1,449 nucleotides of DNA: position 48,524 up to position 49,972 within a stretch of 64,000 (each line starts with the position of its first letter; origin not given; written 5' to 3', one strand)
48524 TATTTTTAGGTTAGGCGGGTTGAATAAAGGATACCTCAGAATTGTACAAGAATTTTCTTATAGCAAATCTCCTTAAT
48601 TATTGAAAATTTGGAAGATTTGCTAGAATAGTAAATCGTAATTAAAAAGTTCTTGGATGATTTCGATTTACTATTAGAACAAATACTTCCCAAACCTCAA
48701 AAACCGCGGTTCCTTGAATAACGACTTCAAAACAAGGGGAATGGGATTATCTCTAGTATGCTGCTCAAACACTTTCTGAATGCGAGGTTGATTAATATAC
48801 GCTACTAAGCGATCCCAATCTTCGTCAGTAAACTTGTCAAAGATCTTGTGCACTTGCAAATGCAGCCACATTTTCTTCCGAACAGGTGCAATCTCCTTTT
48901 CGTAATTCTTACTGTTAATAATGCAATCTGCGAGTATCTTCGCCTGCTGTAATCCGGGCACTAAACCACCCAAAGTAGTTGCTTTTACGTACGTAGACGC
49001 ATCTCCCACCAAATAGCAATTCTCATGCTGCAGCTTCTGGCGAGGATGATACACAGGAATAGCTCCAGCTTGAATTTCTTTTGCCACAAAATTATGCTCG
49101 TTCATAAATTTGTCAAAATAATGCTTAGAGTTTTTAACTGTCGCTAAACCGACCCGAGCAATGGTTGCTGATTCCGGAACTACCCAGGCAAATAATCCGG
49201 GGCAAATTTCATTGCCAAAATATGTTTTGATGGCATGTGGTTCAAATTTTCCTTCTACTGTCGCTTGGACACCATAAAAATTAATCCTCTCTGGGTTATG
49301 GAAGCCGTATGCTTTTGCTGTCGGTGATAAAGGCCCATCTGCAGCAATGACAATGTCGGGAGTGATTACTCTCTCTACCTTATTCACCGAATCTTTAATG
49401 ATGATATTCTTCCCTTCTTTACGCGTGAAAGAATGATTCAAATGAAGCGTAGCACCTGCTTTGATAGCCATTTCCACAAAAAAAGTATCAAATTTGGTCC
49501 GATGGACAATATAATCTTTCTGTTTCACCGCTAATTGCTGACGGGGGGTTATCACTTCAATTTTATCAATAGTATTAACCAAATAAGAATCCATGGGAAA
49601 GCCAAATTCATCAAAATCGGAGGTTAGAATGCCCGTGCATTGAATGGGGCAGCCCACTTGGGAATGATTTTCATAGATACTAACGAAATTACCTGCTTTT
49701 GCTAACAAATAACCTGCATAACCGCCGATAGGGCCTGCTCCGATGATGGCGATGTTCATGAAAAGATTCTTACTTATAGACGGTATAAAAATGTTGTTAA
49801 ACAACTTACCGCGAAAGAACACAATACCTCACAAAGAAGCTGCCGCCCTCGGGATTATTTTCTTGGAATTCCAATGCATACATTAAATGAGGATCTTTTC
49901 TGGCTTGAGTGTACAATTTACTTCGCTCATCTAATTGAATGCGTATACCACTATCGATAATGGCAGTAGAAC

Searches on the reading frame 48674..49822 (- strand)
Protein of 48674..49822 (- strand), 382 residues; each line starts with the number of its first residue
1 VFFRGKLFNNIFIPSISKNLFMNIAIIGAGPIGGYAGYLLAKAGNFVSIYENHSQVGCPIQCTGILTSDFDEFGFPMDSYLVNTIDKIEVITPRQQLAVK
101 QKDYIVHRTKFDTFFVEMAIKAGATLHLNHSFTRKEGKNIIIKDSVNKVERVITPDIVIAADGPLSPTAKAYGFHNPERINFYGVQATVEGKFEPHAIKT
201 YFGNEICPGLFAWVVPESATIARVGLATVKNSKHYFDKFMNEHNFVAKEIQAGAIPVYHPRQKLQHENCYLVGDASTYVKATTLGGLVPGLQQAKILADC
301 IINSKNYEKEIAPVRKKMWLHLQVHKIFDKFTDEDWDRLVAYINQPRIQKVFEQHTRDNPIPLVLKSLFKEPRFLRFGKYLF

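Call 64: search_protein_families(library=pfam, proteins=[window:48674-49822:-], max_evalue=0.0001)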
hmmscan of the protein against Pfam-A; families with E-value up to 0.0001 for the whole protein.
window:48674-49822:- (382 aa): 3 families
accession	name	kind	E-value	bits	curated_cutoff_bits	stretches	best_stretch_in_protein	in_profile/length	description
PF01494.25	FAD_binding_3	-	3e-07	30.4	22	0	105-189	96-189/349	FAD binding domain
PF22578.2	GGR_cat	-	4.6e-07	30.1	27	1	190-245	12-73/88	Geranylgeranyl reductase catalytic domain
PF13450.12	NAD_binding_8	-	6.7e-05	23.5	21.9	0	26-57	1-32/68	NAD(P)-binding Rossmann-like domain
